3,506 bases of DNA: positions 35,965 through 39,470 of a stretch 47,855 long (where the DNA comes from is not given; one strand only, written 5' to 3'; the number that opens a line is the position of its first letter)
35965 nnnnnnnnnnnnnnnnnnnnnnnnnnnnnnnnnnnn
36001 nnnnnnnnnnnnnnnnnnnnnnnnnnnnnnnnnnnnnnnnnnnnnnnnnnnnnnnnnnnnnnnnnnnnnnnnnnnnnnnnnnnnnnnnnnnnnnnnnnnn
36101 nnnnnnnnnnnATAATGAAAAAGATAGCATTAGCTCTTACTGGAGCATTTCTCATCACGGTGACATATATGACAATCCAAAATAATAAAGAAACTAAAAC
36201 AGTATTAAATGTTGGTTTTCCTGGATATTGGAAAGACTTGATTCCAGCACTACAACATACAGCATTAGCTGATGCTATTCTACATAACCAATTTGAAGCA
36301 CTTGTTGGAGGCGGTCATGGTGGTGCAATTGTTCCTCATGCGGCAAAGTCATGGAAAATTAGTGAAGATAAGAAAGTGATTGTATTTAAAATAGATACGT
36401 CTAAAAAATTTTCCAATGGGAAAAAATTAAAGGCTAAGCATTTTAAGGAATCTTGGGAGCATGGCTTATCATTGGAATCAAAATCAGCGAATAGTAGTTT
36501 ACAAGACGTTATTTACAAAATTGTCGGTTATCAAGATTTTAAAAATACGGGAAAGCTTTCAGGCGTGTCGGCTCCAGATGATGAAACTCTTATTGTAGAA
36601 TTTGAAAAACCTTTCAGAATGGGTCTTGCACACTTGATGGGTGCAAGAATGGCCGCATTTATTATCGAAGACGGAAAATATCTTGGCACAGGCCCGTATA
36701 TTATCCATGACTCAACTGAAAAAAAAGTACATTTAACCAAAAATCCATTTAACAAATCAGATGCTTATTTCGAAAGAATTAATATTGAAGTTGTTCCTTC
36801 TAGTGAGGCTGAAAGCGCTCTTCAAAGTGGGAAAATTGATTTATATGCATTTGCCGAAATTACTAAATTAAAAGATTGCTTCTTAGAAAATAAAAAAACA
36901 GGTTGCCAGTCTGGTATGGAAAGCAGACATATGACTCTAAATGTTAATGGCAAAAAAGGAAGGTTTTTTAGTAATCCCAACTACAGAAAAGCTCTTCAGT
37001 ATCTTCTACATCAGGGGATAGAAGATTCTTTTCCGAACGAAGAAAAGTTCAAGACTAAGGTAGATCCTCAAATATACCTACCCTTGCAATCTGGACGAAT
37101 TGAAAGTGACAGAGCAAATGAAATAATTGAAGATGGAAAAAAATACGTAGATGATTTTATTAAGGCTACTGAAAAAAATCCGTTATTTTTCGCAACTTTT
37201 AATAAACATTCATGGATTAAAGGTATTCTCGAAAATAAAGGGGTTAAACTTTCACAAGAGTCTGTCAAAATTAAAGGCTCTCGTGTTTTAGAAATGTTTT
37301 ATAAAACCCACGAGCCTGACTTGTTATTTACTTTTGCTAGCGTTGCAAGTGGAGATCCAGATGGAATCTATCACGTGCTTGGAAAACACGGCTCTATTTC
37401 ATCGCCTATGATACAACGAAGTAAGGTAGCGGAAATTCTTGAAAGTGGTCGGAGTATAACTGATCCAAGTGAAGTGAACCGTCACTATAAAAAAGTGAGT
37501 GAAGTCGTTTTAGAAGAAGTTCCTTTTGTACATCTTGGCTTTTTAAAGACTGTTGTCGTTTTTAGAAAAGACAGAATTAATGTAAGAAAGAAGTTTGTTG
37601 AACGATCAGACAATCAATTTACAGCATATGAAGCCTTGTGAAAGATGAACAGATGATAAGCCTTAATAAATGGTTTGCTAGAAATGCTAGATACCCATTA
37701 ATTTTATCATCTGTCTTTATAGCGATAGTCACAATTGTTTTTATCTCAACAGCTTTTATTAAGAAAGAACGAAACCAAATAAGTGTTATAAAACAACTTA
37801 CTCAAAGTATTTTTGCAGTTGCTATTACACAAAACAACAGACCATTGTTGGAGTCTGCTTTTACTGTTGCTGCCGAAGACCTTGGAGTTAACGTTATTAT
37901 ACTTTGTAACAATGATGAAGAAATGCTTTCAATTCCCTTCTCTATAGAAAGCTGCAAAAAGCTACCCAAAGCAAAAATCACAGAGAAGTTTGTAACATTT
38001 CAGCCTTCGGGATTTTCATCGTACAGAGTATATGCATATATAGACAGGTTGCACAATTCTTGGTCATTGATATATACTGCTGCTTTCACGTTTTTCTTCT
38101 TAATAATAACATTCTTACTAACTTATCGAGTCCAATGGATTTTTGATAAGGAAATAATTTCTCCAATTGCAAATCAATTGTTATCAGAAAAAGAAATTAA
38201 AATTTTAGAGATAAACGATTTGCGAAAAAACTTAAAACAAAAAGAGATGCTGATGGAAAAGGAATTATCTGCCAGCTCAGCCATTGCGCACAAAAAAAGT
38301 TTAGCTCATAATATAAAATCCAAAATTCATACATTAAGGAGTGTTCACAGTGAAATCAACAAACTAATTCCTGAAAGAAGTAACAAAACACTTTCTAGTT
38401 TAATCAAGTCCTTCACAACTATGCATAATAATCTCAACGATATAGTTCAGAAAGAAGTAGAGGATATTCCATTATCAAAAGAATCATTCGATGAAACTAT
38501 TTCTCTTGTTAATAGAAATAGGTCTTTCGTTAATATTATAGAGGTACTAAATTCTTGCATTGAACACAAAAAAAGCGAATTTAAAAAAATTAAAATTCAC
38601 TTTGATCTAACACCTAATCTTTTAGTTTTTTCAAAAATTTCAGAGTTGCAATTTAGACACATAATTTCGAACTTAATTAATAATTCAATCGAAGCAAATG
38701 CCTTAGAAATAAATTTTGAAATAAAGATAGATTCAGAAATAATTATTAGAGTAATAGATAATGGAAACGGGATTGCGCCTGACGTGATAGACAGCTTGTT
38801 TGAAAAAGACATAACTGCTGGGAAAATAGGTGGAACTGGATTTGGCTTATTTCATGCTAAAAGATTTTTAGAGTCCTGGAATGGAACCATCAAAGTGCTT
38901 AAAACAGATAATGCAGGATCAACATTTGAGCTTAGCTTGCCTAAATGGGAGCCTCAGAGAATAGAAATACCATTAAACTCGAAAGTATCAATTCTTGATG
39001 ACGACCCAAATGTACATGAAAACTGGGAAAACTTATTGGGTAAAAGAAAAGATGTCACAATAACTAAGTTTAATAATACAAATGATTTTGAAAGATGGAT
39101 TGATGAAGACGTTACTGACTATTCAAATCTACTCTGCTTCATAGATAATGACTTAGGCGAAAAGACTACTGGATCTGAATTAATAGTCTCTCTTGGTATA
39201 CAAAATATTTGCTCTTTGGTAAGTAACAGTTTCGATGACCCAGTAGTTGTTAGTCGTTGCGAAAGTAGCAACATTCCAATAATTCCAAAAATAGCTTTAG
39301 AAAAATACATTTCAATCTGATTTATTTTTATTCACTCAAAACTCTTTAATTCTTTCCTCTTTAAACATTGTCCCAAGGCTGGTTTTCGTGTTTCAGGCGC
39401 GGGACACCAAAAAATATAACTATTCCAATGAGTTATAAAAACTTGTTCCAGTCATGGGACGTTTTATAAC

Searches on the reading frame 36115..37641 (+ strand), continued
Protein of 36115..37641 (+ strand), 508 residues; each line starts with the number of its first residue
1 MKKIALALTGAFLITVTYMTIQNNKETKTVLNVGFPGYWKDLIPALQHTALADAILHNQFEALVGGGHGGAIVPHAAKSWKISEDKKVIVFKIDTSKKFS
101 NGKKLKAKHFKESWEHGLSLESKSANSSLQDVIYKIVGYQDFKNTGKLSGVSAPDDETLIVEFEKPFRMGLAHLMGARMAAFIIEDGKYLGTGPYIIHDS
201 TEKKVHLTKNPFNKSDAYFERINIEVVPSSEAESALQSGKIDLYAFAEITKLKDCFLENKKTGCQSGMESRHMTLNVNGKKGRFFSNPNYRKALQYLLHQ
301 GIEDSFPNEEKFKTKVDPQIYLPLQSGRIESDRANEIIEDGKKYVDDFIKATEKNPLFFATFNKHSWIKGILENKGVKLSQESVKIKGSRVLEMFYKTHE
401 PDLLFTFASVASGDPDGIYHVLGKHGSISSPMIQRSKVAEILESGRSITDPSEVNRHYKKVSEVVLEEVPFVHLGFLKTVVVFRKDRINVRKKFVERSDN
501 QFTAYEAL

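Call 60: find_encoding_contigs(protein=P0008, flank=10000, max_places=2)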
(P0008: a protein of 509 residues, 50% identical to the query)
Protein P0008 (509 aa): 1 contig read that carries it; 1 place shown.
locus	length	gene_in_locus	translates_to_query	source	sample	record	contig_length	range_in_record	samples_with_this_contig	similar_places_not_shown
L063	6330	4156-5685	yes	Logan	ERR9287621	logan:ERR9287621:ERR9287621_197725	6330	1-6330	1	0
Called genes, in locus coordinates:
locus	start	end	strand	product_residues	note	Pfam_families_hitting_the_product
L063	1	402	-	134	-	PF00656:Peptidase_C14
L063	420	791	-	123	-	PF08937:ThsB_TIR, PF13676:TIR_2 (weak)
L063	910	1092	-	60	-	-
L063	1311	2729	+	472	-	PF00072:Response_reg, PF00158:Sigma54_activat, PF14532:Sigma54_activ_2, PF00004:AAA (faint), PF07728:AAA_5 (weak), PF25601:AAA_lid_14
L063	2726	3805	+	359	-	PF04055:Radical_SAM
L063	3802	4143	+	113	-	-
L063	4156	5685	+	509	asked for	PF00496:SBP_bac_5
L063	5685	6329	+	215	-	?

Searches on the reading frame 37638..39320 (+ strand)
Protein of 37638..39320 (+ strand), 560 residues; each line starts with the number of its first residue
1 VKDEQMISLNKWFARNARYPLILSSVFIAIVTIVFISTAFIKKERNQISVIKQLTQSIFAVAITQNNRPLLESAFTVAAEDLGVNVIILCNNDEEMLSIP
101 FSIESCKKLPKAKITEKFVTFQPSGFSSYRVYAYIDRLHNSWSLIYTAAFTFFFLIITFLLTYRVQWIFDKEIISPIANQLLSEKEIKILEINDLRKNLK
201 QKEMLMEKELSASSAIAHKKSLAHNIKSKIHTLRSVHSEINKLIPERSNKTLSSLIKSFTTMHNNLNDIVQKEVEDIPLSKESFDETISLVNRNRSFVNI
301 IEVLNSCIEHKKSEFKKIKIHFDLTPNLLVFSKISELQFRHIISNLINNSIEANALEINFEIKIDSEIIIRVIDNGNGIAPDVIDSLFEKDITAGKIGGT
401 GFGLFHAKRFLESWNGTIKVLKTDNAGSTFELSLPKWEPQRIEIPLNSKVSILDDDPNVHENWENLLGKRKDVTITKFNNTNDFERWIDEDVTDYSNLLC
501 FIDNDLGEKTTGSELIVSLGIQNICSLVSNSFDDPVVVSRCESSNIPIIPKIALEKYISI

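Call 5: search_protein_families(library=pfam, proteins=[window:37638-39320:+], max_evalue=0.01)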
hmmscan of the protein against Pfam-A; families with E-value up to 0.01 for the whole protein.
window:37638-39320:+ (560 aa): 2 families
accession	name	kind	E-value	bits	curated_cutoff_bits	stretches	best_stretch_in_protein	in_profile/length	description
PF02518.31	HATPase_c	-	9.6e-19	68.3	26.4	1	336-436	3-109/111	Histidine kinase-, DNA gyrase B-, and HSP90-like ATPase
PF13589.12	HATPase_c_3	-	0.00014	22.4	25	1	340-388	4-54/137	Histidine kinase-, DNA gyrase B-, and HSP90-like ATPase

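Call 18: search_protein_families(library=ncbifam, proteins=[window:37638-39320:+], max_evalue=0.01)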
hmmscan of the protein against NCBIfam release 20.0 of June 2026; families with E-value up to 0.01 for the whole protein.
window:37638-39320:+ (560 aa): 57 families (the best 25 are shown)
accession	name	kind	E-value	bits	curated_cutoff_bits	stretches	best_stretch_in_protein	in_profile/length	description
TIGR02956.1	TMAO_torS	equivalog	2.5e-15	55.7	676.5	1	311-440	552-686/967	TMAO reductase system sensor histidine kinase/response regulator TorS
TIGR02916.1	PEP_his_kin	equivalog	1.1e-14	54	300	1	293-435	538-679/679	XrtA/PEP-CTERM system histidine kinase PrsK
NF046044.1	PnpS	equivalog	2.6e-14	53.1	400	1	294-435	241-390/390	two-component system histidine kinase PnpS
NF008468.0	PRK11360.1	equivalog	5e-14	51.6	646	1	312-437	481-609/616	two-component system sensor histidine kinase AtoS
NF033092.0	HK_WalK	equivalog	4.1e-13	48.8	725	1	294-435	443-593/594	cell wall metabolism sensor histidine kinase WalK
TIGR02966.1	phoR_proteo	equivalog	1.6e-12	47.1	334.2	1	297-433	191-332/333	phosphate regulon sensor histidine kinase PhoR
NF007688.0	PRK10364.1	equivalog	2e-12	46.6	479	1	313-437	327-452/460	two-component system sensor histidine kinase ZraS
NF008298.1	PRK11086.1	subfamily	4e-12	45.4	520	1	341-436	426-525/529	DcuS/MalK family sensor histidine kinase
NF008312.0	PRK11100.1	equivalog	7.8e-12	44.8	356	1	153-436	190-474/477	two-component system sensor histidine kinase CreC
NF007004.0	PRK09467.1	equivalog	1.5e-11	43.8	415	1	266-436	264-436/440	two-component system sensor histidine kinase EnvZ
NF010411.0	PRK13837.1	equivalog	3.2e-11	42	647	1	368-441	608-680/828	two-component system VirA-like sensor kinase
NF007793.0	PRK10490.1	equivalog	4.7e-11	41.4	1123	1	292-443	733-889/895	two-component system sensor histidine kinase KdpD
NF053867.1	SprKinKinDBac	equivalog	4.9e-11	41.7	775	1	315-436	374-497/500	sporulation kinase KinD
NF006800.0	PRK09303.1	equivalog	2.3e-10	40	342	1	186-439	124-380/383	histidine kinase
NF047465.1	hybrid_HK_LvrA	exception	5e-10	38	1200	1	252-492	233-476/819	hybrid histidine kinase/response regulator LvrA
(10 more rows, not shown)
